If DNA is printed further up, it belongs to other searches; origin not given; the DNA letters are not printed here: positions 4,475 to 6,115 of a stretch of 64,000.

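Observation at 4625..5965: Stand-alone lipoprotein LanC-like protein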

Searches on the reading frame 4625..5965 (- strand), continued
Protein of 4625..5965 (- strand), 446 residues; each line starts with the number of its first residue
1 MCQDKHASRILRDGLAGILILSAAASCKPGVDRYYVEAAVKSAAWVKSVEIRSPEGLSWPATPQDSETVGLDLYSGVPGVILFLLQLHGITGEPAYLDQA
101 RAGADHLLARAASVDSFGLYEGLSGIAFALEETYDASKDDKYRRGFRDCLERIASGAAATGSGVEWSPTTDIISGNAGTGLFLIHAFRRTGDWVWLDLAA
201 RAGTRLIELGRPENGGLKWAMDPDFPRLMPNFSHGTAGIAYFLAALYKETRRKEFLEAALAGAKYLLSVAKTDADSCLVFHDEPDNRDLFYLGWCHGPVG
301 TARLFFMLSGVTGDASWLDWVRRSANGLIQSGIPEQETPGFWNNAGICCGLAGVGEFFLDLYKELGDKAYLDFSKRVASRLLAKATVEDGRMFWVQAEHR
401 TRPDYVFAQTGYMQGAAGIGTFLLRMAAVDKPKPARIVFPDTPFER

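Call 18: find_related_loci(query=A1, collection=genome_contigs, flank=10000)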
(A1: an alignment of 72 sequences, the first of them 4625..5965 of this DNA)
Query A1 (446 aa) in genome_contigs; peptide patterns used: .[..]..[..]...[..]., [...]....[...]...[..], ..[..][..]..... (x = any residue, [..] = any of these).
599 stretches matched a pattern (row limit reached: there are more); 470 encode a relative of the query (tblastn E <= 1e-3); the best 80 are kept; 80 distinct loci.
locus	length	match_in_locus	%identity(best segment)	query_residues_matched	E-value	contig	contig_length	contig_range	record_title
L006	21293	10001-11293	75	15-444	0e+0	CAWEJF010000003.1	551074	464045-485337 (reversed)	MAG: Candidatus Aminicenantes bacterium isolate MFD05942.bin.2.296 genome assembly, contig: contig_22861, whole genome s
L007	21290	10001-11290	74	17-446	0e+0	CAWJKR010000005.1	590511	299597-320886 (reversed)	MAG: Candidatus Aminicenantes bacterium isolate MFD05674.bin.2.115 genome assembly, contig: contig_46327, whole genome s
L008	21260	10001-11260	75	26-446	0e+0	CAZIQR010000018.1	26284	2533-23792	MAG TPA_asm: uncultured Eubacteriales bacterium isolate SRP098346_co1_78 genome assembly, contig: NODE_1448_length_26284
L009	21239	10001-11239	65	33-445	0e+0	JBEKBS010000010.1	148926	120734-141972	MAG: Candidatus Aminicenantales bacterium isolate SPRUCE 141 SPRUCE_141_10, whole genome shotgun sequence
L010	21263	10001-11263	60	26-446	5e-176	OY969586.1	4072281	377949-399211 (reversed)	MAG: Candidatus Aminicenantes bacterium isolate MFD10007.bin.c.2 genome assembly, chromosome: 1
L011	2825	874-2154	56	18-444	2e-171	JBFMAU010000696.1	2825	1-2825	MAG: Acidobacteriota bacterium isolate MAG146 MAG146_696, whole genome shotgun sequence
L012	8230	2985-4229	57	33-444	2e-161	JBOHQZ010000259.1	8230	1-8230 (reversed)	MAG: bacterium isolate SD8033_maxbin2.bin.2_sub NODE_2491_length_8230_cov_2.995064, whole genome shotgun sequence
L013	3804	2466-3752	54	15-445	8e-166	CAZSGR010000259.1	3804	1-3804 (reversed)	MAG TPA_asm: uncultured Eubacteriales bacterium isolate SRP068000_co2_13 genome assembly, contig: NODE_40914_length_3804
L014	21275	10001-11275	54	20-444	1e-159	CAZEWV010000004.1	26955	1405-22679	MAG TPA_asm: uncultured Eubacteriales bacterium isolate SRP128015_co2_61 genome assembly, contig: NODE_708_length_26955_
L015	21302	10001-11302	54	14-446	7e-160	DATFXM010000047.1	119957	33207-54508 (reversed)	MAG TPA_asm: Blastocatellia bacterium isolate SMAG_U9517 k141_11278223, whole genome shotgun sequence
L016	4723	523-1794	54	18-445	1e-162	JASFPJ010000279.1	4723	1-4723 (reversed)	MAG: Candidatus Aminicenantes bacterium isolate D0819M58metaG_Bin_295 D0819M58metaG_FD_scaffold_2539_c1, whole genome sh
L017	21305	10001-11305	57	22-442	8e-158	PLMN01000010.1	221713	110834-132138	MAG: Candidatus Aminicenantes bacterium isolate fen_413 73.20120800_E2X.58_contig_493, whole genome shotgun sequence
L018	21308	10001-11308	53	10-445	3e-157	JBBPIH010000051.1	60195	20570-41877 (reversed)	MAG: Acidobacteriota bacterium isolate BPF2-12-14_bin_2 NODE_52_length_60195_cov_26.399767, whole genome shotgun sequenc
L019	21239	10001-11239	56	32-444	1e-156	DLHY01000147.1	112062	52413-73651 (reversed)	MAG TPA_asm: Chloracidobacterium sp. UBA7656 UBA7656_contig_1150, whole genome shotgun sequence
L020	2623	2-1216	56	41-445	6e-166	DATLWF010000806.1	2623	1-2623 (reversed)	MAG TPA_asm: Blastocatellia bacterium isolate SMAG_U13211 k141_359031, whole genome shotgun sequence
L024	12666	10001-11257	55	26-444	3e-154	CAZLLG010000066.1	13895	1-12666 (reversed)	MAG TPA_asm: uncultured Eubacteriales bacterium isolate SRP167671_co1_161 genome assembly, contig: NODE_5168_length_1389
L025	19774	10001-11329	53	11-444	7e-154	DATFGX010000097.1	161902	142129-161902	MAG TPA_asm: Blastocatellia bacterium isolate SMAG_U8674 k141_2410850, whole genome shotgun sequence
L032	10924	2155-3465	53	15-444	6e-150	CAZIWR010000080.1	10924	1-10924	MAG TPA_asm: uncultured Acidobacteriaceae bacterium isolate SRP119689_co1_211 genome assembly, contig: NODE_9142_length_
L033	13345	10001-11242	52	33-446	3e-150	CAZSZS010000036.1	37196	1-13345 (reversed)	MAG TPA_asm: uncultured Eubacteriales bacterium isolate SRP185410_co1_466 genome assembly, contig: k141_1996760, whole g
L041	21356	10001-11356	52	8-446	4e-145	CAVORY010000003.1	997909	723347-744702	MAG: uncultured Acidobacteriota bacterium isolate MFD00032.bin.2.43 genome assembly, contig: contig_16631, whole genome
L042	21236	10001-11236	53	33-444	2e-144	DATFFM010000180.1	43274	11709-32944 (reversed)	MAG TPA_asm: Vicinamibacterales bacterium isolate SMAG_U8636 k141_2154633, whole genome shotgun sequence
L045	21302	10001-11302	52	17-444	7e-141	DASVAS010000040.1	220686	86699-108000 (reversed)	MAG TPA_asm: Thermoanaerobaculia bacterium isolate SMAG_U1959 k141_531578, whole genome shotgun sequence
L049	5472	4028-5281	51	35-444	2e-138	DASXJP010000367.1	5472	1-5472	MAG TPA_asm: Thermoanaerobaculia bacterium isolate SMAG_U5251 k141_5499599, whole genome shotgun sequence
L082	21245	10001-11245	47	36-444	5e-120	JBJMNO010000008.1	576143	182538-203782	MAG: Gemmatimonadaceae bacterium isolate H3_16_all_fractions_metab_conc_60_63_0 k255_3656780, whole genome shotgun seque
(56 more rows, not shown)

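Call 22: search_protein_families(library=pfam, proteins=[L045:7923-9845:+, L041:11788-12702:+, L014:6391-9021:+, L025:7259-9916:+, L032:1255-1629:+, L032:1676-1948:+, L033:3673-4245:+, L024:2855-4360:+, L042:16761-19856:+, L049:103-1734:+], max_evalue=0.001)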
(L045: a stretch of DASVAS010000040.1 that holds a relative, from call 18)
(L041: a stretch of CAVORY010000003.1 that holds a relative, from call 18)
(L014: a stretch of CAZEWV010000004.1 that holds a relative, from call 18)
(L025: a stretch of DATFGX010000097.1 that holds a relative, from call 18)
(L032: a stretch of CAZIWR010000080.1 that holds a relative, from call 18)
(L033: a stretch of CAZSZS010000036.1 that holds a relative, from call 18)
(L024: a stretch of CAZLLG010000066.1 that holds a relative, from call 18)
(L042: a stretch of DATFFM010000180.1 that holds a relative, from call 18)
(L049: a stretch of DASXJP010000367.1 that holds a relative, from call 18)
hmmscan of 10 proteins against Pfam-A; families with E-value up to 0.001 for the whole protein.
L045:7923-9845:+ (640 aa): 2 families
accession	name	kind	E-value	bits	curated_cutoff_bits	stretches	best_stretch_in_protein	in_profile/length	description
PF00501.34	AMP-binding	-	3.1e-77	260.4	29.9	1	47-461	1-384/384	AMP-binding enzyme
PF23562.2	AMP-binding_C_3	-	1.4e-13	51.7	20.8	1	499-635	2-122/124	AMP-binding enzyme C-terminal domain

L041:11788-12702:+ (304 aa): 4 families
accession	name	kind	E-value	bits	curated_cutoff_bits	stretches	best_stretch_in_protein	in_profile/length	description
PF13635.12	DUF4143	-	2.6e-26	92.7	28.1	1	179-273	1-95/160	Domain of unknown function (DUF4143)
PF13173.12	AAA_14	-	5e-24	85.2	27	1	18-140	3-128/129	AAA domain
PF20720.3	nSTAND3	-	0.00076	19.7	27.2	0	4-66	4-63/155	Novel STAND NTPase 3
PF13401.12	AAA_22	-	0.001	19.9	27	0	16-54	4-41/130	AAA domain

L014:6391-9021:+ (876 aa): 2 families
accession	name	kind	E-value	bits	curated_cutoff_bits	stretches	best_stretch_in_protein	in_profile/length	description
PF12704.14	MacB_PCD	-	1e-34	121.1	27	2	93-307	1-200/207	MacB-like periplasmic core domain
PF02687.27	FtsX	-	2.6e-26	92.5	25.5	2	355-469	2-117/120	FtsX-like permease C-terminal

L025:7259-9916:+ (885 aa): 5 families
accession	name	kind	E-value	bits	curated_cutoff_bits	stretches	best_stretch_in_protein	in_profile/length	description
PF15902.12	Sortilin-Vps10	-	3e-34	119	33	4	324-392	2-73/446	Sortilin, neurotensin receptor 3,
PF02012.26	BNR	-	4e-15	53.7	27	0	280-291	1-12/12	BNR/Asp-box repeat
PF14870.12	PSII_BNR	-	6e-12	45.9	27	1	231-338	40-140/303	Photosynthesis system II assembly factor YCF48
PF13088.12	BNR_2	-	3.3e-09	36.9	31.4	0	565-680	135-251/277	BNR repeat-like domain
PF19755.4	DUF6242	-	1.2e-05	25.7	29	0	231-289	167-217/217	Domain of unknown function (DUF6242)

L032:1255-1629:+ (124 aa): 1 family
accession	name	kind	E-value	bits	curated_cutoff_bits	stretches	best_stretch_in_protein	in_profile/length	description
PF00829.26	Ribosomal_L21p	-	6.5e-31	107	27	1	22-122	1-99/99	Ribosomal prokaryotic L21 protein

L032:1676-1948:+ (90 aa): 1 family
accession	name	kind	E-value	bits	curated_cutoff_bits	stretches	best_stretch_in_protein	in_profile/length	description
PF01016.24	Ribosomal_L27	-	3.7e-34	117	20.5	1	2-80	1-78/79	Ribosomal L27 protein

L033:3673-4245:+ (190 aa): 6 families
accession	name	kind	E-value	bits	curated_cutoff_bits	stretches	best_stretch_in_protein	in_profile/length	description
PF08281.18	Sigma70_r4_2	-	2e-16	59.8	25.7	1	121-173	2-54/54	Sigma-70, region 4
PF04542.20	Sigma70_r2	-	6.2e-15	55.2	24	1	26-90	3-69/71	Sigma-70 region 2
PF04545.22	Sigma70_r4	-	1.4e-09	37.7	24.1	1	127-174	2-49/50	Sigma-70, region 4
PF22233.2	PhyR_sigma-like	-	0.0002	21.5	27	1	127-176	1-50/50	Response regulator PhyR, sigma-like domain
PF00196.25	GerE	-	0.00029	20.8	23.5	1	130-174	3-46/57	Bacterial regulatory proteins, luxR family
PF07638.17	Sigma70_ECF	-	0.00038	20.8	21.1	0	7-177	5-183/185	ECF sigma factor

L024:2855-4360:+ (501 aa): 3 families
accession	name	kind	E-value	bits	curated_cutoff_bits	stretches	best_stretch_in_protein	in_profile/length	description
PF02518.31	HATPase_c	-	4.5e-27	95.1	26.4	1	386-489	4-109/111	Histidine kinase-, DNA gyrase B-, and HSP90-like ATPase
PF00512.31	HisKA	-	1.9e-07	31.4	26.9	1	254-298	2-48/66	His Kinase A (phospho-acceptor) domain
PF14501.12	HATPase_c_5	-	5.2e-07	30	22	1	388-479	6-94/102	GHKL domain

L042:16761-19856:+ (1031 aa): 5 families
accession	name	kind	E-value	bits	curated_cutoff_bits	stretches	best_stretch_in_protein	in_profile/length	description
PF25183.1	OMP_b-brl_4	-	1.8e-163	546.4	30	1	245-1024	2-838/838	Outer membrane beta barrel domain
PF13620.12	CarboxypepD_reg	-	2.9e-22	79.2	32.3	1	27-108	1-82/82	Carboxypeptidase regulatory-like domain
PF00593.30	TonB_dep_Rec_b-barrel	-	8.4e-12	46.1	27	1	369-665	10-254/436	TonB dependent receptor-like, beta-barrel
PF13715.12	CarbopepD_reg_2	-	4.5e-07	30.2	32.2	1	28-108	1-77/88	CarboxypepD_reg-like domain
PF07715.20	Plug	-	4.1e-05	24.5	23.9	1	135-239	11-105/107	TonB-dependent Receptor Plug Domain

L049:103-1734:+ (543 aa): 2 families
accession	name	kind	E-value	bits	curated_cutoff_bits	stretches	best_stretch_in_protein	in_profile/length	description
PF13231.12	PMT_2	-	4.5e-08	33.9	26.1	1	108-239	25-154/160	Dolichyl-phosphate-mannose-protein mannosyltransferase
PF02366.24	PMT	-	0.00012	22.2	22.7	1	113-218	91-202/245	Dolichyl-phosphate-mannose-protein mannosyltransferase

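Call 33: search_protein_families(library=pfam, proteins=[P0126, P0131, P0197, P0133, P0138, P0184, P0224, P0251, P0213, P0254], max_evalue=0.001)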
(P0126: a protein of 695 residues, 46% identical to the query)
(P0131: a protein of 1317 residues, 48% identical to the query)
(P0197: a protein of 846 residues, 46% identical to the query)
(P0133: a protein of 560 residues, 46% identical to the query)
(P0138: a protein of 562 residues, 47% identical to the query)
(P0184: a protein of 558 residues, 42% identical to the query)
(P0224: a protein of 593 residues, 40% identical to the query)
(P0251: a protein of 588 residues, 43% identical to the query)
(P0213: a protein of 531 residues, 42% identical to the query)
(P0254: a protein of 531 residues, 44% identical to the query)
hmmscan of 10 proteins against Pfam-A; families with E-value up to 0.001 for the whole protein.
P0126 (695 aa): 2 families
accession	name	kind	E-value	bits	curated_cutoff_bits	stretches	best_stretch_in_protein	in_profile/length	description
PF05147.19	LANC_like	-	3.3e-43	148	23.2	1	320-682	5-342/350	Lanthionine synthetase C-like protein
PF07944.18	Beta-AFase-like_GH127_cat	-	1.6e-06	27.9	24.9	0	597-635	173-211/376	Beta-L-arabinofuranosidase, GH127 catalytic domain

P0131 (1317 aa): 2 families
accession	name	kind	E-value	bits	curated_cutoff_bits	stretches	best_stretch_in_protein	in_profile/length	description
PF05147.19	LANC_like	-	2.6e-36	125.4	23.2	1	939-1297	3-337/350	Lanthionine synthetase C-like protein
PF18582.6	HZS_alpha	-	1.7e-35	121.9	26.6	1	530-627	1-98/98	Hydrazine synthase alpha subunit middle domain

P0197 (846 aa): 2 families
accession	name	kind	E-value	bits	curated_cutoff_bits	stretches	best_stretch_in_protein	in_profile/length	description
PF05147.19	LANC_like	-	7.4e-32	110.7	23.2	1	86-480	2-341/350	Lanthionine synthetase C-like protein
PF01120.23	Alpha_L_fucos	-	2.6e-10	40.7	25.2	1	549-617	95-163/345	Alpha-L-fucosidase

P0133 (560 aa): 7 families
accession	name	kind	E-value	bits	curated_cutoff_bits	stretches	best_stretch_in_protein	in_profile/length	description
PF05147.19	LANC_like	-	4.7e-43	147.6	23.2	1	66-416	3-339/350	Lanthionine synthetase C-like protein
PF07944.18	Beta-AFase-like_GH127_cat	-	1.2e-09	38.1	24.9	0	308-383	138-211/376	Beta-L-arabinofuranosidase, GH127 catalytic domain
PF09492.16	Pec_lyase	-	1.6e-06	28.1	22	0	240-273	46-79/292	Pectic acid lyase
PF07470.19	Glyco_hydro_88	-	2.9e-06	26.9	26.6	0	287-381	23-108/352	Glycosyl Hydrolase Family 88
PF03663.20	Glyco_hydro_76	-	5e-06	26.7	25.9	1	210-334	133-258/366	Glycosyl hydrolase family 76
PF06662.19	C5-epim_C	-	0.00054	19.9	23.3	0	77-99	34-56/188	D-glucuronyl C5-epimerase C-terminus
PF07705.17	CARDB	-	0.00072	20.2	22.7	0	444-541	7-89/101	CARDB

P0138 (562 aa): 7 families
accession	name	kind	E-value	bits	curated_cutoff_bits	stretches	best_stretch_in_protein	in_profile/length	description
PF05147.19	LANC_like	-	1.1e-45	156.2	23.2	1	70-415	4-339/350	Lanthionine synthetase C-like protein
PF03663.20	Glyco_hydro_76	-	1.6e-11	44.8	25.9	1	196-328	115-252/366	Glycosyl hydrolase family 76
PF07944.18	Beta-AFase-like_GH127_cat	-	7.5e-11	42.1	24.9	0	84-144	134-198/376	Beta-L-arabinofuranosidase, GH127 catalytic domain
PF07470.19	Glyco_hydro_88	-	2.9e-10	40.1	26.6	0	84-169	38-121/352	Glycosyl Hydrolase Family 88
PF06662.19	C5-epim_C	-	9.2e-07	29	23.3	0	352-400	34-79/188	D-glucuronyl C5-epimerase C-terminus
PF09492.16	Pec_lyase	-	2.4e-06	27.5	22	0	61-109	28-73/292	Pectic acid lyase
PF07705.17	CARDB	-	2.5e-06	28.1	22.7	1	445-548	9-97/101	CARDB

P0184 (558 aa): 4 families
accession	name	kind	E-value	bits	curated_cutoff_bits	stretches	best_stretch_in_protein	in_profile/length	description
PF05147.19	LANC_like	-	6.4e-41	140.5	23.2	1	68-422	3-345/350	Lanthionine synthetase C-like protein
PF07705.17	CARDB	-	4.6e-08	33.6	22.7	1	450-547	14-97/101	CARDB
PF07944.18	Beta-AFase-like_GH127_cat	-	1.9e-05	24.3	24.9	0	289-322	169-202/376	Beta-L-arabinofuranosidase, GH127 catalytic domain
PF07470.19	Glyco_hydro_88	-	0.00017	21.2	26.6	0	6-66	71-127/352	Glycosyl Hydrolase Family 88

P0224 (593 aa): 3 families
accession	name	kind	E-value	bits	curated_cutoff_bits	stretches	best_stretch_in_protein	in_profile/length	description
PF05147.19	LANC_like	-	1.2e-39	136.4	23.2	1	230-579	6-346/350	Lanthionine synthetase C-like protein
PF07944.18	Beta-AFase-like_GH127_cat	-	1.8e-08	34.3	24.9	0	490-544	173-227/376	Beta-L-arabinofuranosidase, GH127 catalytic domain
PF07470.19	Glyco_hydro_88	-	3.2e-07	30.1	26.6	0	435-537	27-119/352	Glycosyl Hydrolase Family 88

P0251 (588 aa): 1 family
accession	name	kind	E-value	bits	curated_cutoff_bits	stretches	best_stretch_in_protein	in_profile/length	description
PF05147.19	LANC_like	-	1.1e-25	90.4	23.2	1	258-571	57-338/350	Lanthionine synthetase C-like protein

P0213 (531 aa): 1 family
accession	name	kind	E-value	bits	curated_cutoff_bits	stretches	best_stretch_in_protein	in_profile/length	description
PF05147.19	LANC_like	-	5.1e-45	154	23.2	1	151-496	4-335/350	Lanthionine synthetase C-like protein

P0254 (531 aa): 1 family
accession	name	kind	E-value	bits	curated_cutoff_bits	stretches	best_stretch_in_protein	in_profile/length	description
PF05147.19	LANC_like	-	1.3e-23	83.7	23.2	1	72-483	3-336/350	Lanthionine synthetase C-like protein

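Call 41: predict_structure(alignment_id=A1)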
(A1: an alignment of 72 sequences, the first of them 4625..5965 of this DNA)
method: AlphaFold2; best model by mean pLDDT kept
length: 446 residues; sequences in the alignment: 72
mean_pLDDT: 95.0   pTM: 0.91
mean pLDDT of the five models: 95.0, 94.7, 94.5, 94.1, 93.7
residues with pLDDT >= 90: 394; 70-90: 40; 50-70: 9; < 50: 3
segments of 3 or more residues with pLDDT < 50: 1-3
pLDDT, mean of each block of 10 residues (from residue 1): 57 83 73 93 98 98 92 98 98 98 99 98 99 99 99 99 98 98 99 99 99 97 94 97 99 99 98 95 93 95 98 98 98 92 95 98 97 98 97 94 93 98 97 91 88
secondary structure, 60 per line:
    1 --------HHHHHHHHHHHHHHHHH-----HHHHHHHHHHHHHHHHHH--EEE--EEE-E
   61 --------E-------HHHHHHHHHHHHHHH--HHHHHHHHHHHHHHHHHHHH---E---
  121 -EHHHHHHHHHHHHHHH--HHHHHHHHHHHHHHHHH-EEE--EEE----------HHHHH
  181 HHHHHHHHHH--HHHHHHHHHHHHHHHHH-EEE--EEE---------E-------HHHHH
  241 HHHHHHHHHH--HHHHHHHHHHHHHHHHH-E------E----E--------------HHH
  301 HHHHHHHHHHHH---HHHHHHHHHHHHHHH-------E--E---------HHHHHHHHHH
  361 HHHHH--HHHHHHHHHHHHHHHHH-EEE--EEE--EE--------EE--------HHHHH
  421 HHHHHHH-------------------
elements in order: H9-25 H31-48 E51-53 E56-58 H77-91 H94-113 H123-137 H140-156 E158-160 E163-165 H176-190 H193-209 E211-213 E216-218 H236-250 H253-269 H298-312 H316-330 H351-365 H368-384 E386-388 E391-393 H416-427

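Call 43: fold_search(model_id=the predicted structure, library=pdb)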
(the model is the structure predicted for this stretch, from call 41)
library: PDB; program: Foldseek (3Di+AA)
matches with E <= 10: 983; with E <= 0.001: 136
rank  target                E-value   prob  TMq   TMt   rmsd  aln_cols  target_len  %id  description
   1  8car                  7.4e-13  1.00  0.66  0.37   4.5       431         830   21  Discovery of the lanthipeptide Curvocidin and structural insights into its trifunctional synthetase CuvL (released 2023-06-14)
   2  8cav_B                2.9e-12  1.00  0.63  0.34   5.0       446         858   22  Discovery of the lanthipeptide Curvocidin and structural insights into its trifunctional synthetase CuvL (released 2023-06-14)
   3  8cav_A                1.7e-11  1.00  0.64  0.35   4.8       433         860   22  Discovery of the lanthipeptide Curvocidin and structural insights into its trifunctional synthetase CuvL (released 2023-06-14)
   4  6wq1_C                9.9e-11  1.00  0.64  0.71   5.0       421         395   17  Eukaryotic LanCL2 protein (released 2021-05-05)
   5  6st5                  1.1e-10  1.00  0.60  0.31   7.4       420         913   18  crystal structure of LicM2 (released 2022-08-10)
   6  8byk                  1.6e-10  1.00  0.66  0.68   5.2       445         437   12  The structure of MadC from Clostridium maddingley reveals new insights into class I lanthipeptide cyclases (released 2023-02-22)
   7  8czk_A                1.9e-10  1.00  0.66  0.73   4.3       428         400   18  Human LanCL1 bound to GSH and Dhb-Erk peptide (released 2023-01-25)
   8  2g02                  1.9e-10  1.00  0.63  0.69   4.9       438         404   17  Nisin cyclase (released 2006-05-23)
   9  3t33                  3.1e-10  1.00  0.69  0.75   4.3       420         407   17  Crystal Structure of Arabidopsis GCR2 (released 2013-04-17)
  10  3e73_A                3.2e-10  1.00  0.67  0.73   4.1       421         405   19  Crystal Structure of Human LanCL1 complexed with GSH (released 2009-06-30)
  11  6wq1_A                3.5e-10  1.00  0.65  0.73   4.6       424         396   17  Eukaryotic LanCL2 protein (released 2021-05-05)
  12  8sao_B                5.6e-10  1.00  0.63  0.35   4.7       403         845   20  Crystal structure of class III lanthipeptide synthetase ThurKC in complex with ThurA1 leader peptide (released 2023-11-01)
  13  8sam_A                5.6e-10  1.00  0.63  0.34   4.8       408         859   18  Crystal structure of class III lanthipeptide synthetase LP-GS-ThurKC in complex with ATP (released 2023-10-11)
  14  3e6u_D                5.9e-10  1.00  0.65  0.72   4.3       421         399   18  Crystal structure of Human LanCL1 (released 2009-06-23)
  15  3e6u_A                6.2e-10  1.00  0.65  0.70   4.5       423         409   18  Crystal structure of Human LanCL1 (released 2009-06-23)
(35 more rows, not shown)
